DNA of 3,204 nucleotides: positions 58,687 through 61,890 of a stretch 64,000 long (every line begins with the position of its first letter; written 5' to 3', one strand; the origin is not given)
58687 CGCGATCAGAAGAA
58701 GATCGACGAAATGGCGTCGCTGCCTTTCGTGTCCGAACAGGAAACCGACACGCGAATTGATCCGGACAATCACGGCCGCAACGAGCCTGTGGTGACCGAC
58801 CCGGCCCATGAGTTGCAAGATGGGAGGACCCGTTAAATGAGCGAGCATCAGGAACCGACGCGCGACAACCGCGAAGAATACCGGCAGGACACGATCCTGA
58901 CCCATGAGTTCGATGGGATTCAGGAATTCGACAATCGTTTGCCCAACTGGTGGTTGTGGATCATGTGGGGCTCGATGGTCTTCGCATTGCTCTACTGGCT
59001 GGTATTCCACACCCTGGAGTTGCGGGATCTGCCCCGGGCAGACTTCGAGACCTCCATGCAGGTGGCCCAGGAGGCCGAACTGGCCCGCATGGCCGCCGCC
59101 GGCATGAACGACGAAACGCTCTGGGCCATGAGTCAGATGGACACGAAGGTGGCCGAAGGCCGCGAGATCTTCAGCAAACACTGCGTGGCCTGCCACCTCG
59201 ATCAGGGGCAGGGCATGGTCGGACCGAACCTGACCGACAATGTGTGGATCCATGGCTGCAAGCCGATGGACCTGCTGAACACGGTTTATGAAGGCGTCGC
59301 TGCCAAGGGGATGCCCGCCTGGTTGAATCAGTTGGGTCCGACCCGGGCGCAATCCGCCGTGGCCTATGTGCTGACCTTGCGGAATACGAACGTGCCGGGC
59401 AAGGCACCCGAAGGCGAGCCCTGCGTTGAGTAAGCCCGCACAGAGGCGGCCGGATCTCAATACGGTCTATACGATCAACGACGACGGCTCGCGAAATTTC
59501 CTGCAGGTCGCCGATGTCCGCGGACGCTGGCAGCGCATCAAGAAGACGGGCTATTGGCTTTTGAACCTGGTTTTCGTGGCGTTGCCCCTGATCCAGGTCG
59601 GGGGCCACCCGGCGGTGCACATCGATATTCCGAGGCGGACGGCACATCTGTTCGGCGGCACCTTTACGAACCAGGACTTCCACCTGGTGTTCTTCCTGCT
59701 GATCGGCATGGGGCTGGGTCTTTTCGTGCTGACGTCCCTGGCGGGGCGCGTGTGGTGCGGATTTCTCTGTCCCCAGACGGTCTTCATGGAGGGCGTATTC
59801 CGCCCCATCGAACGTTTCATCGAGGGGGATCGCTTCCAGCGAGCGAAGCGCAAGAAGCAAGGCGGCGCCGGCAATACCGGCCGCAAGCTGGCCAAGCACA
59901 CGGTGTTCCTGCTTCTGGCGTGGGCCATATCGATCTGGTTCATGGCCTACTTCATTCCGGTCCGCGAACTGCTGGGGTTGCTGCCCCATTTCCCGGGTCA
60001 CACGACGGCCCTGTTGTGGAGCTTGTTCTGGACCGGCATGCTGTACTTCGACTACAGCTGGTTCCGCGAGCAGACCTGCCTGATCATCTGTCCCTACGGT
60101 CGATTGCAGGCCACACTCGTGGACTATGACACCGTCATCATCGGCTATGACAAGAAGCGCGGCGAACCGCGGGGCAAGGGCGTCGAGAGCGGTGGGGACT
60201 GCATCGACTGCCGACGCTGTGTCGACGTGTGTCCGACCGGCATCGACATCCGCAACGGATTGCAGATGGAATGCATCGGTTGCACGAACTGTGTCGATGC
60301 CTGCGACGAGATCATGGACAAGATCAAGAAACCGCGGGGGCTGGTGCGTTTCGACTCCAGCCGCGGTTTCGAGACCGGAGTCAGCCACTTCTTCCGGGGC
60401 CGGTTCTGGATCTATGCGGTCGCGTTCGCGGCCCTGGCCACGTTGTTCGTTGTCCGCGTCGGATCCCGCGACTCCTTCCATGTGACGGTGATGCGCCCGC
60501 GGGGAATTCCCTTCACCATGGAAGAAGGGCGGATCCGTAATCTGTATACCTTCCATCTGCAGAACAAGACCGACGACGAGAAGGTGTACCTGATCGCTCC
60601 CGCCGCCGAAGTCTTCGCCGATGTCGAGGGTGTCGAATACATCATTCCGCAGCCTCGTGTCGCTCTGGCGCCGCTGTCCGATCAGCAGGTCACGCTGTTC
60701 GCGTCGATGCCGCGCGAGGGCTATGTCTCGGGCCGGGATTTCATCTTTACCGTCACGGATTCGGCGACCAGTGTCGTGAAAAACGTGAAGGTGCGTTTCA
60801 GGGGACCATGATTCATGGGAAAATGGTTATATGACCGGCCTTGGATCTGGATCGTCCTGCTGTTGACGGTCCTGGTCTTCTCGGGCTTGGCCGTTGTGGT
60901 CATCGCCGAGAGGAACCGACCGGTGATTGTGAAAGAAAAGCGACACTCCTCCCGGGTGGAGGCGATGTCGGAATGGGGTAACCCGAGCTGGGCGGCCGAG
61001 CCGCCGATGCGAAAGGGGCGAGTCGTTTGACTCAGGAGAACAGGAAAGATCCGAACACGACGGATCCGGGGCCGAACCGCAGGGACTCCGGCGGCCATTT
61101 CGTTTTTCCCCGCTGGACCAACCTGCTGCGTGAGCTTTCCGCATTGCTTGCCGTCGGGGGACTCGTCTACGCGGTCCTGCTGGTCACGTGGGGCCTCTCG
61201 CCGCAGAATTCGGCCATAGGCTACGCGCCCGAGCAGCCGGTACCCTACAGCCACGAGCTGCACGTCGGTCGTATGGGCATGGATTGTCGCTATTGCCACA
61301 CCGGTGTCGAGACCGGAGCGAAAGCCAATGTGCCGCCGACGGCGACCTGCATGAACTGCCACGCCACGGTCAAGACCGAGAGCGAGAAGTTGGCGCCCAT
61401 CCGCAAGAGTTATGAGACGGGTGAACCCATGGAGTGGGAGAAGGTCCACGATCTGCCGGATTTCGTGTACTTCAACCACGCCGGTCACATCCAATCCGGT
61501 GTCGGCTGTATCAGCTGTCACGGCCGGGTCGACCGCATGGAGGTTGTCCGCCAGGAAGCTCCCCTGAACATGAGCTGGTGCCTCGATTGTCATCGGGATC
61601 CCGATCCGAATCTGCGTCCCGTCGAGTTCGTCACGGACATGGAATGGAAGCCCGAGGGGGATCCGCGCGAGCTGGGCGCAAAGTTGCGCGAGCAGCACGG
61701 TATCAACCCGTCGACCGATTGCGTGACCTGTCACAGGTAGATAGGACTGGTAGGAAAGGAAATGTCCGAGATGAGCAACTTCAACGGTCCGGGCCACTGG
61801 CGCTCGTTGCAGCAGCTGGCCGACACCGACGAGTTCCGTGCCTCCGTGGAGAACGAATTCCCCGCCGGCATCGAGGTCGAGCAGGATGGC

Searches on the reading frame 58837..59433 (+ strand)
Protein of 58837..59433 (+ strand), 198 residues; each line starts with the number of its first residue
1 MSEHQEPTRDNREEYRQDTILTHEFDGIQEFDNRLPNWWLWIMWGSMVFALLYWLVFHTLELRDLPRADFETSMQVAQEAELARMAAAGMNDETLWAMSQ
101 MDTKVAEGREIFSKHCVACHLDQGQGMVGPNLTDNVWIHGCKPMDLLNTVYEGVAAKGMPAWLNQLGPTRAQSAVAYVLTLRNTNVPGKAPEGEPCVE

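Call 18: search_protein_families(library=pfam, proteins=[window:58837-59433:+], max_evalue=0.0001)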
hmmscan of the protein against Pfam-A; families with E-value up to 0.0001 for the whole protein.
window:58837-59433:+ (198 aa): 3 families
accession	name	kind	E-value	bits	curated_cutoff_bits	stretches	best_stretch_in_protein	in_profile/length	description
PF14715.11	FixP_N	-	1.2e-17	63.7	24.9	1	19-61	3-45/48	N-terminal domain of cytochrome oxidase-cbb3, FixP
PF13442.11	Cytochrome_CBB3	-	1.4e-11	45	27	1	105-178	3-68/68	Cytochrome C oxidase, cbb3-type, subunit III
PF00034.26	Cytochrom_C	-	9.7e-06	27.3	21.3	1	105-152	1-50/90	Cytochrome c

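Call 53: find_encoding_contigs(protein=window:58837-59433:+, flank=10000, max_places=3)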
Protein window:58837-59433:+ (198 aa): 1 contig read that carries it; 1 place shown.
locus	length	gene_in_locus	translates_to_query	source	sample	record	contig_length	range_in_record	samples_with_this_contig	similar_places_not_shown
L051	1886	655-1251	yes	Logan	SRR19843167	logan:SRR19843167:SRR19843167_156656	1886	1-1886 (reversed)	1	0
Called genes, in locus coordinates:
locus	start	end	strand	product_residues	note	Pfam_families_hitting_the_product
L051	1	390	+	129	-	?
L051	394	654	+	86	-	-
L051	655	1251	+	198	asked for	PF14715:FixP_N, PF00034:Cytochrom_C (weak), PF13442:Cytochrome_CBB3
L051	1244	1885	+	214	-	?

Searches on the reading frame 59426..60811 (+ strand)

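Call 18: search_protein_families(library=pfam, proteins=[window:59426-60811:+], max_evalue=0.0001)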
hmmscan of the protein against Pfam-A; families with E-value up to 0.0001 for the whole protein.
window:59426-60811:+ (461 aa): 11 families
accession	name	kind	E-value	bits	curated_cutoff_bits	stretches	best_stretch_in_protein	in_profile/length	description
PF13746.11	Fer4_18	-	5e-37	127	27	1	213-311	1-113/114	4Fe-4S dicluster domain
PF11614.14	FixG_C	-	7.7e-15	55.5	25.6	1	341-461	1-119/119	IG-like fold at C-terminal of FixG, putative oxidoreductase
PF12838.12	Fer4_7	-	1.3e-10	42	27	1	217-273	7-52/52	4Fe-4S dicluster domain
PF12801.12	Fer4_5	-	6.4e-10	39.3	22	1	88-130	2-43/48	4Fe-4S binding domain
PF13187.11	Fer4_9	-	8.6e-09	35.7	27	1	217-272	7-50/52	4Fe-4S dicluster domain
PF13183.11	Fer4_8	-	6e-06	27.1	27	0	217-273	10-68/68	4Fe-4S dicluster domain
PF13237.11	Fer4_10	-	1e-05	25.8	25.5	1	257-293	7-52/53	4Fe-4S dicluster domain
PF00037.32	Fer4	-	5e-05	23.4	21.1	0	258-272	7-21/24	4Fe-4S binding domain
PF12800.12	Fer4_4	-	6.1e-05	23.5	24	0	258-272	3-17/17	4Fe-4S binding domain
PF14697.11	Fer4_21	-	7.3e-05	23.3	35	0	281-300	6-26/59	4Fe-4S dicluster domain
PF12837.12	Fer4_6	-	9.9e-05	22.6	25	0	259-272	9-22/24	4Fe-4S binding domain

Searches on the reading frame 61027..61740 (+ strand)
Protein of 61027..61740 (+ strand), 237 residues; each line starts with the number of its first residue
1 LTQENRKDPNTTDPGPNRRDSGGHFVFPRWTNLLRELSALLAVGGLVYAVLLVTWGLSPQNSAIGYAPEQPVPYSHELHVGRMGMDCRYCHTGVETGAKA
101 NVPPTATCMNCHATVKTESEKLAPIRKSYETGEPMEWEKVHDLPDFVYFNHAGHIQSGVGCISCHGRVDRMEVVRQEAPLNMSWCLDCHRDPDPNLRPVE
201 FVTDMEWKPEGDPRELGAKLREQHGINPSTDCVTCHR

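Call 18: search_protein_families(library=pfam, proteins=[window:61027-61740:+], max_evalue=0.0001)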
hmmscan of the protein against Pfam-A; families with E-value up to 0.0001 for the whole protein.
window:61027-61740:+ (237 aa): 4 families
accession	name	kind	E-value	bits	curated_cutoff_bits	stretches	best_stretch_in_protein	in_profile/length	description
PF14522.11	Cytochrome_C7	-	5.3e-14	52.2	24.8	2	147-237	1-67/67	Cytochrome c7 and related cytochrome c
PF14537.11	Cytochrom_c3_2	-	1.5e-10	41.8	25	0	154-237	2-65/79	Cytochrome c3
PF02085.21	Cytochrom_CIII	-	1.2e-08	35.7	22.9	0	67-121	16-62/101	Class III cytochrome C family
PF22113.1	Mtrc-MtrF_II-IV_dom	-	1.2e-06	28.6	30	0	160-236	8-88/176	Outer membrane cytochrome MtrC/MtrF-like, domains II/IV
